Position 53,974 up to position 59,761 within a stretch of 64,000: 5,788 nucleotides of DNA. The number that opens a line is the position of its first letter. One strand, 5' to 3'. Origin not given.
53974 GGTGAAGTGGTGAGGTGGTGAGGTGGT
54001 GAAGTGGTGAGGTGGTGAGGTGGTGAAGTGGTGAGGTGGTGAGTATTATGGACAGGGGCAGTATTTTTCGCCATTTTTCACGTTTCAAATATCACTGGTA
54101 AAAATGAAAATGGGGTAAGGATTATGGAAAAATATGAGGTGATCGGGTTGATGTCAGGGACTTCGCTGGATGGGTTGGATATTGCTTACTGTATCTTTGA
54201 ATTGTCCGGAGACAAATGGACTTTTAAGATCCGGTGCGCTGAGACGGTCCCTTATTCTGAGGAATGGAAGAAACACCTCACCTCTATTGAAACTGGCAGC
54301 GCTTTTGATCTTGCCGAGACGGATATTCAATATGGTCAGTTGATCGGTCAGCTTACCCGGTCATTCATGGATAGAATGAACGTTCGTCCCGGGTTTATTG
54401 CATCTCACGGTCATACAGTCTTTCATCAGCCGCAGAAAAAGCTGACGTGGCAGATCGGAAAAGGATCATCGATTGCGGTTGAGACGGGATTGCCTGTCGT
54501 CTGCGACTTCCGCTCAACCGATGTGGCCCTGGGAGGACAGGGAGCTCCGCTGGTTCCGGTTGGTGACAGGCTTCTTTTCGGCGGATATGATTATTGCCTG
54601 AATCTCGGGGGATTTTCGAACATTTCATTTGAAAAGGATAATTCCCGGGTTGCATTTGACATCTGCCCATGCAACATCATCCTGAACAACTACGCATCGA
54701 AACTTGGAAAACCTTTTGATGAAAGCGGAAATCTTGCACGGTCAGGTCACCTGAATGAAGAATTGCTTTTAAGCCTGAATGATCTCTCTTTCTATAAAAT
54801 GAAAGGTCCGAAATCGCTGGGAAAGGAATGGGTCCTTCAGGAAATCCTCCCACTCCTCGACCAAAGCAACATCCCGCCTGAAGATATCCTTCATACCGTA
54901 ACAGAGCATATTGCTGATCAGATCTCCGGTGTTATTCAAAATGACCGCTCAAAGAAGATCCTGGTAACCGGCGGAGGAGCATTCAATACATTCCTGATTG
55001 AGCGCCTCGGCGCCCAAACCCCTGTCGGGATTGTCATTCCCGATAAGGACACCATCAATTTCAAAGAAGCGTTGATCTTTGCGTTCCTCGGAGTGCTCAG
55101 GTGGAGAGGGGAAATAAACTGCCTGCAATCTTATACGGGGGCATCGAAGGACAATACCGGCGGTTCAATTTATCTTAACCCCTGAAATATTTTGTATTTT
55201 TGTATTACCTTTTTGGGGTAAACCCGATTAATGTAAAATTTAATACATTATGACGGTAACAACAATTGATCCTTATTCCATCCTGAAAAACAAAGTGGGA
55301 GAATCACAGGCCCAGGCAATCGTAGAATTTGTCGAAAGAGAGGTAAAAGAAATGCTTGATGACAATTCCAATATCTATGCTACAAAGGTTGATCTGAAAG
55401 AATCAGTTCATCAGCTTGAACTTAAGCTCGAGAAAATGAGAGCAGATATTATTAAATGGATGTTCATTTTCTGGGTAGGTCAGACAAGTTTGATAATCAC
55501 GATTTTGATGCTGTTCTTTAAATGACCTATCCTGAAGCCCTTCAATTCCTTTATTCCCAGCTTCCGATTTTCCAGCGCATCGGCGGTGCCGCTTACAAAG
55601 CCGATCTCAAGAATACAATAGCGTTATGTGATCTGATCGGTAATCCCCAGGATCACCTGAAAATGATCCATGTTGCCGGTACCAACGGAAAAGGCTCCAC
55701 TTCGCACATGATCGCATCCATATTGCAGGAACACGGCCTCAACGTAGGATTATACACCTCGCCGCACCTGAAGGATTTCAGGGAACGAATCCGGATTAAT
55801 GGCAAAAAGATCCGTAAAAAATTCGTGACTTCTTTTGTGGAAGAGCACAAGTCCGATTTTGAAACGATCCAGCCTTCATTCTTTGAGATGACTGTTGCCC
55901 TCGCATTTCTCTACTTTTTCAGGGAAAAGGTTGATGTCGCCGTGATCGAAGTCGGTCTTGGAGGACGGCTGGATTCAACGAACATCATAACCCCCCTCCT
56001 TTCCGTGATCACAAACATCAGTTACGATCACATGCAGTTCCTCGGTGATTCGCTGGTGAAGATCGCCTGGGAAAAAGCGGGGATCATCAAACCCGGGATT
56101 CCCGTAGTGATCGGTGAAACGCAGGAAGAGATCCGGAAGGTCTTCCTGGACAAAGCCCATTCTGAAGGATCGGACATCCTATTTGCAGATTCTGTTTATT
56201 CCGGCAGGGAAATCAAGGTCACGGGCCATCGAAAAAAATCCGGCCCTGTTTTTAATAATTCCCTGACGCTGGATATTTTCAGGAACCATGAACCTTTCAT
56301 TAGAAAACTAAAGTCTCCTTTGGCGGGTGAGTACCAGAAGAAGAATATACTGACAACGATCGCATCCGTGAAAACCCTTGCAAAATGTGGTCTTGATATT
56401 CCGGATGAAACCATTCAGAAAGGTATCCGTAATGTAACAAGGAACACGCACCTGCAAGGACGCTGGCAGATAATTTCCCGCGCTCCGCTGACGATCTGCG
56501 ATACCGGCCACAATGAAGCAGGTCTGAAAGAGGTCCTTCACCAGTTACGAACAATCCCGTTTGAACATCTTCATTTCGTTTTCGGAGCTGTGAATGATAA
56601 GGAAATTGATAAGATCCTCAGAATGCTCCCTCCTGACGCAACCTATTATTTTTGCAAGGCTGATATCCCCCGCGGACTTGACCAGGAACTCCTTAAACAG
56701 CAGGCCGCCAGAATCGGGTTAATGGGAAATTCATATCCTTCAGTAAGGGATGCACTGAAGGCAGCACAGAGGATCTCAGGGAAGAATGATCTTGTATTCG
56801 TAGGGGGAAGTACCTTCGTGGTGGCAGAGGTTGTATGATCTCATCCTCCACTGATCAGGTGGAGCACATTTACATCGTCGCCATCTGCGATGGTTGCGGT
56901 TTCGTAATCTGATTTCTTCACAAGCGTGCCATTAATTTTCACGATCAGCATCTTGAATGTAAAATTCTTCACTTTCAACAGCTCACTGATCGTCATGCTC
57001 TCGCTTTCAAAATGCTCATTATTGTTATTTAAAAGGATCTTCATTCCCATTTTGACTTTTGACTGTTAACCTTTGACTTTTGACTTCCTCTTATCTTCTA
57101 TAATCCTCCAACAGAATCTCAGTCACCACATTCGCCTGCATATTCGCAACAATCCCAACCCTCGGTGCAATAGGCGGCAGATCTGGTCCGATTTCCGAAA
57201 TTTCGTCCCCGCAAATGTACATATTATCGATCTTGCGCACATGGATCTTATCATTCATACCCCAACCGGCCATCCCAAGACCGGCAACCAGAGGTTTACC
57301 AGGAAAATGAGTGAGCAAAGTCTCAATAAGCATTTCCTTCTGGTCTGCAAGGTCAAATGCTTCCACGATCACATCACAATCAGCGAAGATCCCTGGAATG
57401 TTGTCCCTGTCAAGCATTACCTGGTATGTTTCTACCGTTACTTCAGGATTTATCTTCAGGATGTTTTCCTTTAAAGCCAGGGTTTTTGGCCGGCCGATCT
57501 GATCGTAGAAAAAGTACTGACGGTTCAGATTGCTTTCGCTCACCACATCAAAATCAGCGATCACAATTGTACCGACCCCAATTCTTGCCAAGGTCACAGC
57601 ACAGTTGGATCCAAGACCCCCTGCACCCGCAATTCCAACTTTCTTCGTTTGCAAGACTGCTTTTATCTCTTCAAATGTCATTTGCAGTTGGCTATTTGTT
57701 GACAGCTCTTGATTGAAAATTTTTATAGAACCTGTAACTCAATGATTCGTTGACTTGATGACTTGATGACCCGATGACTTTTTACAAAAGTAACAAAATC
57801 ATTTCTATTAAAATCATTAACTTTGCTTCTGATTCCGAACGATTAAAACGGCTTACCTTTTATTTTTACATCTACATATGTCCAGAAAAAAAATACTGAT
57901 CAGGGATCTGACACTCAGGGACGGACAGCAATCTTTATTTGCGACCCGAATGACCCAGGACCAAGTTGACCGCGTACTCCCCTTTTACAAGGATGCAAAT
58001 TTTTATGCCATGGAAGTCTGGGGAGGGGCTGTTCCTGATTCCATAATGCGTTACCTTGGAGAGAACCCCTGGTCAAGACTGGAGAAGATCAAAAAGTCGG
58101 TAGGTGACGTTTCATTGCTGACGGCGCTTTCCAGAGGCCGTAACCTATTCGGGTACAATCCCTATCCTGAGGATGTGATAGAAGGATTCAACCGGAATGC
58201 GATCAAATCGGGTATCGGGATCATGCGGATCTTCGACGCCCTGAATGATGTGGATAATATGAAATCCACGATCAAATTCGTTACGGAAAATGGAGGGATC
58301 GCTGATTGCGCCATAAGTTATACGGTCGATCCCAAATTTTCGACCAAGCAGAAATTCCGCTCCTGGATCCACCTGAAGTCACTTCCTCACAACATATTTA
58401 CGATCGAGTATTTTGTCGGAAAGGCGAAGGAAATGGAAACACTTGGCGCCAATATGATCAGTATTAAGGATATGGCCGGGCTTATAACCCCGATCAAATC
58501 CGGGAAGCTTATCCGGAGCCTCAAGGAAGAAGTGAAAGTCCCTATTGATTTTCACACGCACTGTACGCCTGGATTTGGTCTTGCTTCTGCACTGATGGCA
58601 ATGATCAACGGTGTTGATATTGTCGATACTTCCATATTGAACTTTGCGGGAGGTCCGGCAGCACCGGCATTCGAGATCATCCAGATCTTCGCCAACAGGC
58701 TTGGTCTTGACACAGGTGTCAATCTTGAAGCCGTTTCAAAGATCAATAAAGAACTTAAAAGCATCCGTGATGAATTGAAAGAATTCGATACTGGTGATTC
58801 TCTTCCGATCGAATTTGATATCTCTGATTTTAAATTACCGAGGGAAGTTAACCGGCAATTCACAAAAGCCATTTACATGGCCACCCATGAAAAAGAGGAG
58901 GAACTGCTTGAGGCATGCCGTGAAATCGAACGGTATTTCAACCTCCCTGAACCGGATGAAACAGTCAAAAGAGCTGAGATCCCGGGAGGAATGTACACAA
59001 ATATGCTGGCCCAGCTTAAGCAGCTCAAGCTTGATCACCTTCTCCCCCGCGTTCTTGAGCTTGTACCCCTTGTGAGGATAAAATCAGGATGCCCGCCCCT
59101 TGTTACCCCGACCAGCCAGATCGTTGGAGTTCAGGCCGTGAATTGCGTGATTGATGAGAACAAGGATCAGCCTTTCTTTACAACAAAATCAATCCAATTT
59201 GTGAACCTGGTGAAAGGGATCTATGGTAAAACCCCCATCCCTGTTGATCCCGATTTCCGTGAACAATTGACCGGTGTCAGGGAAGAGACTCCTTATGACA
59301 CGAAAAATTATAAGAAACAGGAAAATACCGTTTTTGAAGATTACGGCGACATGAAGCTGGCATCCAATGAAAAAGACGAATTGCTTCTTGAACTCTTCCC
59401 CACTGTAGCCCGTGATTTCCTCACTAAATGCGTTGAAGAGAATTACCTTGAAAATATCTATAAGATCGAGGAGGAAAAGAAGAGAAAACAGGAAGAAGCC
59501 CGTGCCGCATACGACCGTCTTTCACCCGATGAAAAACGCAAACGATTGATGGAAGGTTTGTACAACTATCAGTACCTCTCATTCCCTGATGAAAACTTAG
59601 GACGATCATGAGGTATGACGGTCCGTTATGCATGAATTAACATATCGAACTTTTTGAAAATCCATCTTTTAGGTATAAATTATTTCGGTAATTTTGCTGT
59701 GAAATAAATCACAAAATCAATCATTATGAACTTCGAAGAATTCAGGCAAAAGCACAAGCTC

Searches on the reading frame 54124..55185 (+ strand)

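Call 11: search_protein_families(library=ncbifam, proteins=[window:54124-55185:+], max_evalue=0.00001)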
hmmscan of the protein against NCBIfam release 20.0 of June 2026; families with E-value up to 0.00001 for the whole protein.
window:54124-55185:+ (353 aa): 14 families
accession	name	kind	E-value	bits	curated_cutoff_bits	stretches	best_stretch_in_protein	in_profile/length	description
NF007144.0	PRK09585.2-3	equivalog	7.7e-146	485.8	436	1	2-351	4-357/358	anhydro-N-acetylmuramic acid kinase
NF007148.0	PRK09585.3-2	equivalog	1.5e-74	251.1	387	1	3-351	8-384/386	anhydro-N-acetylmuramic acid kinase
NF007139.0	PRK09585.1-3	equivalog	4.2e-69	233.4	367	1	4-351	4-369/370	anhydro-N-acetylmuramic acid kinase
NF007146.0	PRK09585.2-6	equivalog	6e-65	219.5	440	1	5-349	2-365/391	anhydro-N-acetylmuramic acid kinase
NF007141.0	PRK09585.1-5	equivalog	4.4e-58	196.9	352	1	4-349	4-364/370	anhydro-N-acetylmuramic acid kinase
NF007142.0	PRK09585.2-1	equivalog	4.5e-57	193.7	435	1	3-349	3-379/384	anhydro-N-acetylmuramic acid kinase AnmK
NF007149.0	PRK09585.3-4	equivalog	3.5e-54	184.1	616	1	5-324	18-371/399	anhydro-N-acetylmuramic acid kinase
NF007151.0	PRK09585.3-6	equivalog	5.6e-52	176.8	599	1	3-349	12-394/396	anhydro-N-acetylmuramic acid kinase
NF007150.0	PRK09585.3-5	equivalog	1.6e-51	175.5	585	1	5-351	4-384/393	anhydro-N-acetylmuramic acid kinase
NF007143.0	PRK09585.2-2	equivalog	1.1e-49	169.2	533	1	5-351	2-380/382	anhydro-N-acetylmuramic acid kinase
NF007138.0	PRK09585.1-1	equivalog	1.5e-49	169.1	588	1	5-350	5-365/370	anhydro-N-acetylmuramic acid kinase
NF007145.0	PRK09585.2-5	equivalog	2.5e-40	139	514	1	5-346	2-372/379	anhydro-N-acetylmuramic acid kinase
NF007140.0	PRK09585.1-4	equivalog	1.5e-37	129.7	605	1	7-350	17-380/382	anhydro-N-acetylmuramic acid kinase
NF007147.0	PRK09585.3-1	equivalog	2.4e-28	99.2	822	1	7-343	4-355/393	anhydro-N-acetylmuramic acid kinase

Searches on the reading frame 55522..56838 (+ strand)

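Call 11: search_protein_families(library=ncbifam, proteins=[window:55522-56838:+], max_evalue=0.00001)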
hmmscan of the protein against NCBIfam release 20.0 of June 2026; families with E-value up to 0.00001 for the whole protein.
window:55522-56838:+ (438 aa): 20 families
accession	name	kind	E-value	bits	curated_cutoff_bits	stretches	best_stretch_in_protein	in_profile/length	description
TIGR01499.1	folC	subfamily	4.4e-110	368.8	162.65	1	30-437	2-396/400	bifunctional protein FolC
NF047860.1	Tet-DihydfolSynFolCMyb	equivalog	5.6e-61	206.9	700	1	23-430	40-445/468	bifunctional tetrahydrofolate synthase/dihydrofolate synthase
NF008101.0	PRK10846.1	equivalog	1.3e-57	195.5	360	1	45-437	48-410/422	bifunctional tetrahydrofolate synthase/dihydrofolate synthase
TIGR01085.1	murE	subfamily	5.5e-20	71.7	257.3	1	37-364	76-374/472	UDP-N-acetylmuramyl-tripeptide synthetase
NF001126.0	PRK00139.1-4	equivalog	1.3e-19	70.2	373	1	38-364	96-384/486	UDP-N-acetylmuramoyl-L-alanyl-D-glutamate--2,6-diaminopimelate ligase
NF053648.1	pMurE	equivalog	3e-18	65.8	600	2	153-353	185-359/464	pseudomurein biosynthesis peptide ligase pMurE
NF008896.0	PRK11929.1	equivalog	1.8e-17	62.5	1023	0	37-76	103-142/965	bifunctional UDP-N-acetylmuramoyl-L-alanyl-D-glutamate--2,6-diaminopimelate ligase MurE/UDP-N-acetylmuramoyl-tripeptide--D-alanyl-D-alanine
TIGR02068.2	cya_phycin_syn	equivalog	8.1e-14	50.6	850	1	135-367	541-776/862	cyanophycin synthetase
NF001124.0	PRK00139.1-2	equivalog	2.3e-13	49.7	476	1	41-363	107-392/500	UDP-N-acetylmuramoyl-L-alanyl-D-glutamate--2,6-diaminopimelate ligase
NF010623.0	PRK14016.1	subfamily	1e-12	47.1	877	1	136-366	543-777/871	cyanophycin synthetase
NF053645.1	pMurC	equivalog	6.9e-11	41.5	560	0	275-345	320-388/492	pseudomurein biosynthesis peptide ligase pMurC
NF010628.0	PRK14022.1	equivalog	1.6e-10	40.4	536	0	36-74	101-139/483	UDP-N-acetylmuramoyl-L-alanyl-D-glutamate--L-lysine ligase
TIGR01143.1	murF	subfamily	2.8e-10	39.7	288.6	1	94-223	84-215/418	UDP-N-acetylmuramoyl-tripeptide--D-alanyl-D-alanine ligase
NF001123.0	PRK00139.1-1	equivalog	7.4e-09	34.8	586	0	40-72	101-133/493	UDP-N-acetylmuramoyl-L-alanyl-D-glutamate--2,6-diaminopimelate ligase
NF053647.1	pMurD2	equivalog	9.4e-09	34.6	550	1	30-75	84-128/405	pseudomurein biosynthesis peptide ligase pMurD2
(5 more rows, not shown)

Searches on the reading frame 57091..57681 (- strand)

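Call 33: search_protein_families(library=ncbifam, proteins=[window:57091-57681:-], max_evalue=1e-8)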
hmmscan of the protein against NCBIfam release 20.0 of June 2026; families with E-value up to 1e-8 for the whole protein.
window:57091-57681:- (196 aa): 19 families
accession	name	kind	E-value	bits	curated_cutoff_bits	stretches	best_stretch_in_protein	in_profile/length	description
NF006395.0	PRK08644.1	equivalog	1.5e-76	256.8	159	1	5-193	23-212/215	sulfur carrier protein ThiS adenylyltransferase ThiF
TIGR02354.1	thiF_fam2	equivalog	4.6e-55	186.6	152.2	1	4-190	13-200/200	thiamine biosynthesis protein ThiF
TIGR02356.1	adenyl_thiF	equivalog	3.6e-26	91.8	275.25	1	8-137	17-145/203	thiazole biosynthesis adenylyltransferase ThiF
NF006444.0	PRK08762.1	equivalog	9.2e-26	90.4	449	1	9-118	144-254/387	molybdopterin-synthase adenylyltransferase MoeB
NF004281.0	PRK05690.1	subfamily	2.3e-23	82.7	266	1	9-151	29-167/250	molybdopterin-synthase adenylyltransferase MoeB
NF005902.0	PRK07878.1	equivalog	4.8e-23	81.7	647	1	10-114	40-145/392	adenylyltransferase/sulfurtransferase MoeZ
NF047750.1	SAMPActivE1UbaA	equivalog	2e-22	79.8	450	1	8-114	28-135/270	SAMP-activating enzyme E1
NF006077.0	PRK08223.1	equivalog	1.2e-21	77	266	1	7-111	23-128/296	hypothetical protein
NF006204.0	PRK08328.1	equivalog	4.4e-21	75.5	339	1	7-189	22-204/231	hypothetical protein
TIGR02355.1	moeB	equivalog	5.6e-21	75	376.55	1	9-183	21-198/240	molybdopterin-synthase adenylyltransferase MoeB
NF009123.0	PRK12475.1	subfamily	1.4e-20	73.9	510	1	10-194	22-210/338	MoeB/ThiF family adenylyltransferase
NF004111.0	PRK05600.1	equivalog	5.1e-20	71.9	437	1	10-132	39-160/371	ThiF family adenylyltransferase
NF005646.0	PRK07411.1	equivalog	2e-19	70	633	1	10-110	36-137/390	molybdopterin-synthase adenylyltransferase MoeB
NF011424.0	PRK14851.1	subfamily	3.7e-17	61.6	1170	1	7-111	38-143/679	hypothetical protein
NF011696.0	PRK15116.1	equivalog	4.7e-15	56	304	1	10-122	28-142/268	tRNA cyclic N6-threonylcarbamoyladenosine(37) synthase TcdA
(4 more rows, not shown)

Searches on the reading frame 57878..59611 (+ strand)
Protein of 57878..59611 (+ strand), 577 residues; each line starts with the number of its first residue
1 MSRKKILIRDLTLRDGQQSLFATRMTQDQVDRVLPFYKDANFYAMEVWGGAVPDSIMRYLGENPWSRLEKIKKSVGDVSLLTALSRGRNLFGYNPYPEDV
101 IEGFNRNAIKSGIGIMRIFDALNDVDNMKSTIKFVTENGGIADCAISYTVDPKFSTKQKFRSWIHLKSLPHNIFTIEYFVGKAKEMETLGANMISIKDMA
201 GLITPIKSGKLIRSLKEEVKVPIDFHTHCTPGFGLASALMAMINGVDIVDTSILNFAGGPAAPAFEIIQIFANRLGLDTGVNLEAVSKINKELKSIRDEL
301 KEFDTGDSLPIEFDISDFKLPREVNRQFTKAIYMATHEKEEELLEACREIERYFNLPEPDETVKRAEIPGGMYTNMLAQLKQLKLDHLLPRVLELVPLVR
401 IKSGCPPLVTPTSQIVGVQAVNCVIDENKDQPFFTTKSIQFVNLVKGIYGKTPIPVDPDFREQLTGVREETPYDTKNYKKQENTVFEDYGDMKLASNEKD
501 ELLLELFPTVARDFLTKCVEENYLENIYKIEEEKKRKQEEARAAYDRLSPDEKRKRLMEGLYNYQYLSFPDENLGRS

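Call 33: search_protein_families(library=ncbifam, proteins=[window:57878-59611:+], max_evalue=1e-8)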
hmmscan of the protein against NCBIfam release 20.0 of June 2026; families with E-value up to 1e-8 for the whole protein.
window:57878-59611:+ (577 aa): 16 families
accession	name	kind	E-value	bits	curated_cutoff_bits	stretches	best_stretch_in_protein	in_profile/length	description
NF006761.0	PRK09282.1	domain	7.6e-118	394.5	402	2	4-305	2-282/591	pyruvate carboxylase subunit B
NF010644.0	PRK14041.1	equivalog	5.8e-109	364.8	734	2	5-308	2-284/467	pyruvate carboxylase subunit B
NF008985.0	PRK12331.1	equivalog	4.6e-108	361.9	718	2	4-302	2-279/465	oxaloacetate decarboxylase subunit alpha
TIGR01108.1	oadA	equivalog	6.8e-108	361.6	756.5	2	8-305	1-277/582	sodium-extruding oxaloacetate decarboxylase subunit alpha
NF010643.0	PRK14040.1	subfamily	4.3e-90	302.9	892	2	3-304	4-284/595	oxaloacetate decarboxylase subunit alpha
NF009554.0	PRK12999.1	equivalog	1.6e-87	294.5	965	2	3-321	531-835/1147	pyruvate carboxylase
NF008984.0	PRK12330.1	equivalog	6.9e-82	275.8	827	2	1-317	1-297/500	methylmalonyl-CoA carboxytransferase subunit 5S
NF009231.0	PRK12581.1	equivalog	9.7e-75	251.9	954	2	4-297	11-283/468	oxaloacetate decarboxylase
TIGR01235.1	pyruv_carbox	equivalog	2.1e-73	247.4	1114.45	1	3-305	528-817/1143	pyruvate carboxylase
NF010645.0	PRK14042.1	equivalog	1.3e-69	235.6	1182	2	5-305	3-282/596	pyruvate carboxylase subunit B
NF006049.0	PRK08195.1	subfamily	9.5e-20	70.9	229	1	175-293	146-266/344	4-hyroxy-2-oxovalerate/4-hydroxy-2-oxopentanoic acid aldolase,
TIGR03217.1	4OH_2_O_val_ald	equivalog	1.8e-17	63.5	286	1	175-291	141-259/334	4-hydroxy-2-oxovalerate aldolase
NF002085.0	PRK00915.1-2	subfamily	2.6e-13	49.6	517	1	176-291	153-269/504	2-isopropylmalate synthase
TIGR02146.1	LysS_fung_arch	equivalog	2e-11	43.7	413.55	1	182-256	144-219/344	homocitrate synthase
TIGR02660.1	nifV_homocitr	equivalog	3.7e-11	42.9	462.9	1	183-291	148-257/365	homocitrate synthase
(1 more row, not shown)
